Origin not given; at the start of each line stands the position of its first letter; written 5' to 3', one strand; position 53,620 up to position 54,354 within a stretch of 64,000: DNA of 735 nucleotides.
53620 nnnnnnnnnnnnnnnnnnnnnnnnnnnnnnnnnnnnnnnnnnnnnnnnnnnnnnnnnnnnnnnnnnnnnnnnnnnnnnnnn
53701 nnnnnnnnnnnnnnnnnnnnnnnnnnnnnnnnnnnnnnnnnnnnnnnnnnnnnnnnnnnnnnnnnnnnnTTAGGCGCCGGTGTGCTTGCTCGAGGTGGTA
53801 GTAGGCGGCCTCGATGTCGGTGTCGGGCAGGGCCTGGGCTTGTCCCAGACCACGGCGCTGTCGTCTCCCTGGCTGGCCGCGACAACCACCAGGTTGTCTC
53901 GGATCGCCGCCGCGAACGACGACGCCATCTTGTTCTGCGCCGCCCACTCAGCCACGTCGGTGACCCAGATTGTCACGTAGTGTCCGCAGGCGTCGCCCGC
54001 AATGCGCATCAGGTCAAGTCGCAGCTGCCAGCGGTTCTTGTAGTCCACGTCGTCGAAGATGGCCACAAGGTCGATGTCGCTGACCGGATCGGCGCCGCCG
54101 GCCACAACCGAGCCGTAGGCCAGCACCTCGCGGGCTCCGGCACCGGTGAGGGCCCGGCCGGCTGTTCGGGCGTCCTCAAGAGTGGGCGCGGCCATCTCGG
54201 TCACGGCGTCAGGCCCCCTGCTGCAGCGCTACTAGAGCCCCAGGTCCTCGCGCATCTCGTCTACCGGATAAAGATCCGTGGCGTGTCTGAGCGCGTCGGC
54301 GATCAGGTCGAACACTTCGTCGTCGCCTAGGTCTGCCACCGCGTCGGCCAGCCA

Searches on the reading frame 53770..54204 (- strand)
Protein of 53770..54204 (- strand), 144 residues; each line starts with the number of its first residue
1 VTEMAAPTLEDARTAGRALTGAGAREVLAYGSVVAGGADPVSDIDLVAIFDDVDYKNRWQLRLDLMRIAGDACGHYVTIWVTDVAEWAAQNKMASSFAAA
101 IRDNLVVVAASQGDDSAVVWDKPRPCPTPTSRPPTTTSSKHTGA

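Call 23: search_protein_families(library=pfam, proteins=[window:53770-54204:-], max_evalue=0.01)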
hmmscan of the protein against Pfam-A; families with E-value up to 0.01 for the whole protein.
window:53770-54204:- (144 aa): 2 families
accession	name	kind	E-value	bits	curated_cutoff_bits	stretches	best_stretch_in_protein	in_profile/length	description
PF18765.7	Polbeta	-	2.2e-05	25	26.9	1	27-68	16-58/93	Polymerase beta, Nucleotidyltransferase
PF01909.29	NTP_transf_2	-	0.00023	21.9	21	1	26-61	16-57/93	Nucleotidyltransferase domain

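Call 24: search_protein_families(library=padloc, proteins=[window:53770-54204:-], max_evalue=0.01)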
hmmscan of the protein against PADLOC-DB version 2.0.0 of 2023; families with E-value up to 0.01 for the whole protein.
window:53770-54204:- (144 aa): 5 families
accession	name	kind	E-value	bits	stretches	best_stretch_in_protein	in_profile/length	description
PDLC04368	PDC-M05A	-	5.1e-05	21.2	1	28-104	111-183/201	-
PDLC04904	PDC-S09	-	7.9e-05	20.8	1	16-66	17-68/104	-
PDLC04903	PDC-S09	-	0.00028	19.2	1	8-102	10-102/108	-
PDLC04902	PDC-S09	-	0.001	17.3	1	15-64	12-63/97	-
PDLC04906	PDC-S09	-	0.0033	15.8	1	25-65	25-67/98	-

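Call 25: search_protein_families(library=ncbifam, proteins=[window:53770-54204:-], max_evalue=0.01)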
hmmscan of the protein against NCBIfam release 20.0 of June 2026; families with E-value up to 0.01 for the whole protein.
window:53770-54204:- (144 aa): 9 families
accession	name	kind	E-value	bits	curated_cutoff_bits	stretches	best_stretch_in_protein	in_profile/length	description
NF047752.1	MntA_antitoxin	equivalog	5.6e-06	26.2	60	1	27-70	10-54/106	type VII toxin-antitoxin system MntA family adenylyltransferase antitoxin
NF010309.0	PRK13746.1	subfamily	6e-05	22.5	193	1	24-71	28-76/263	aminoglycoside adenylyltransferase family protein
NF012157.0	ANT_3pp_I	equivalog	0.00031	20.1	375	1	27-73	25-72/256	AadA family aminoglycoside 3''-O-nucleotidyltransferase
NF012135.0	ANT_3pp_9_crypt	exception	0.00064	19.4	560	1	18-66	22-71/262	cryptic aminoglycoside nucleotidyltransferase ANT(3'')/ANT(9)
NF045909.1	ANT_9_Ic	equivalog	0.0012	18.2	505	1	20-99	23-103/259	aminoglycoside nucleotidyltransferase ANT(9)-Ic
NF033220.1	ANT_3pp_II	equivalog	0.0022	17.4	400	1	15-71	13-70/258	ANT(3'')-II family aminoglycoside nucleotidyltransferase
NF033127.1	ANT_3pp_AadA3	exception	0.0028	17.2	595.5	1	27-69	26-69/258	ANT(3'')-Ia family aminoglycoside nucleotidyltransferase AadA3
NF012212.1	ANT_9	subfamily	0.0047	16.2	340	1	27-72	24-70/249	aminoglycoside nucleotidyltransferase ANT(9)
NF051895.1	anti_phage_HalB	equivalog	0.0053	16.4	190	1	29-60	4-35/211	anti-phage Hailong system nucleotidyltransferase HalB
